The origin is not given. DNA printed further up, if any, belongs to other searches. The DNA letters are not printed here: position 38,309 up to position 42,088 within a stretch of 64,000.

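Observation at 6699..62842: Orphan ~56-kb trans-AT PKS cluster: 10 KS modules, pure polyketide, three beta-branches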

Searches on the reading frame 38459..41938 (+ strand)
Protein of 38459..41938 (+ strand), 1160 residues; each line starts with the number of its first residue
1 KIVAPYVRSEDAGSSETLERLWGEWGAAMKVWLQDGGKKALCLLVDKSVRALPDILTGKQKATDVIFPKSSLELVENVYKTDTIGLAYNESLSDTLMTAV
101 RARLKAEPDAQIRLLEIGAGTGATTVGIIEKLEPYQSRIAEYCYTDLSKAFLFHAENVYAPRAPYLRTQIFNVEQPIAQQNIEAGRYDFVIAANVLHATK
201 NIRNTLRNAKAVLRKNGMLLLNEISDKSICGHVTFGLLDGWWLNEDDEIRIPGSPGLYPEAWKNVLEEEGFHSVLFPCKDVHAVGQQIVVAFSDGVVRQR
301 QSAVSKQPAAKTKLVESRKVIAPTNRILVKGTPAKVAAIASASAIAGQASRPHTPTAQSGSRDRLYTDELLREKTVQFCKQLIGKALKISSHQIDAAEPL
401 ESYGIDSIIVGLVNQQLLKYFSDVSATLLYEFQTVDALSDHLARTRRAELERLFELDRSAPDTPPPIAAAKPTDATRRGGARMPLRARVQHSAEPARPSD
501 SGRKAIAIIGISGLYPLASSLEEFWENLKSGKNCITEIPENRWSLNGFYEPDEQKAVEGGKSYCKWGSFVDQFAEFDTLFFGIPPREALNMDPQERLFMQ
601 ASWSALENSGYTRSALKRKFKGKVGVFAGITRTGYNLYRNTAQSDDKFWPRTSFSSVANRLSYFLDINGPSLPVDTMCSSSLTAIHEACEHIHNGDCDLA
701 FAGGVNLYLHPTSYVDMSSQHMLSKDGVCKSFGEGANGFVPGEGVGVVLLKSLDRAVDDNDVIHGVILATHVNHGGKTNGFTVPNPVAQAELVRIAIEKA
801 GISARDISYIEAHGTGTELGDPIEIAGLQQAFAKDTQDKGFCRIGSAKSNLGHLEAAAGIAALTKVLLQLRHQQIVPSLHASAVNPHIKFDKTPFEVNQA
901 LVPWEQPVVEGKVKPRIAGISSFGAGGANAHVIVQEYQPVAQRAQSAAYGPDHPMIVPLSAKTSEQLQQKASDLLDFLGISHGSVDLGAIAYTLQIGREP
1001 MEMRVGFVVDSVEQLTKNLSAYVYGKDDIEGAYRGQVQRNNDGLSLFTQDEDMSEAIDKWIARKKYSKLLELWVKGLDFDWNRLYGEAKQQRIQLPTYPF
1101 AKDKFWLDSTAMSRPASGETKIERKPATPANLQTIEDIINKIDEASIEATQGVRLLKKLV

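Call 6: search_protein_families(library=pfam, proteins=[window:38459-41938:+], max_evalue=0.00001)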
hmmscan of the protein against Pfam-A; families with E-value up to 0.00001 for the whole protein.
window:38459-41938:+ (1160 aa): 10 families
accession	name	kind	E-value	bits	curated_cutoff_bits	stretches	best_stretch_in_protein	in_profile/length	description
PF00109.32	ketoacyl-synt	-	3.6e-84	282.7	20.8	1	504-756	2-252/252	Beta-ketoacyl synthase, N-terminal domain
PF02801.28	Ketoacyl-synt_C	-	1.8e-39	134.9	20.8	1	764-881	1-118/119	Beta-ketoacyl synthase, C-terminal domain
PF22336.2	RhiE-like_linker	-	6e-18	65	27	1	959-1025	2-66/67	RhiE-like, KS-MAT linker domain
PF08242.18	Methyltransf_12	-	8.6e-16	58.9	30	1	115-219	1-98/98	Methyltransferase domain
PF16197.11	KAsynt_C_assoc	-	7.8e-14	52.5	33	1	885-1004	2-107/111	Ketoacyl-synthetase C-terminal extension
PF22621.2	CurL-like_PKS_C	-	8.2e-14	51.8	27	1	956-1019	2-64/64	CurL-like, PKS C-terminal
PF13489.12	Methyltransf_23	-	8.5e-11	42.3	27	1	96-238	8-130/164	Methyltransferase domain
PF08241.18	Methyltransf_11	-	7.6e-08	33.3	21.2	1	115-220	1-94/95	Methyltransferase domain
PF00550.31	PP-binding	-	2.7e-07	31.2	20.8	1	380-442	4-67/67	Phosphopantetheine attachment site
PF13649.12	Methyltransf_25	-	6.9e-07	30.3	27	1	115-217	2-97/97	Methyltransferase domain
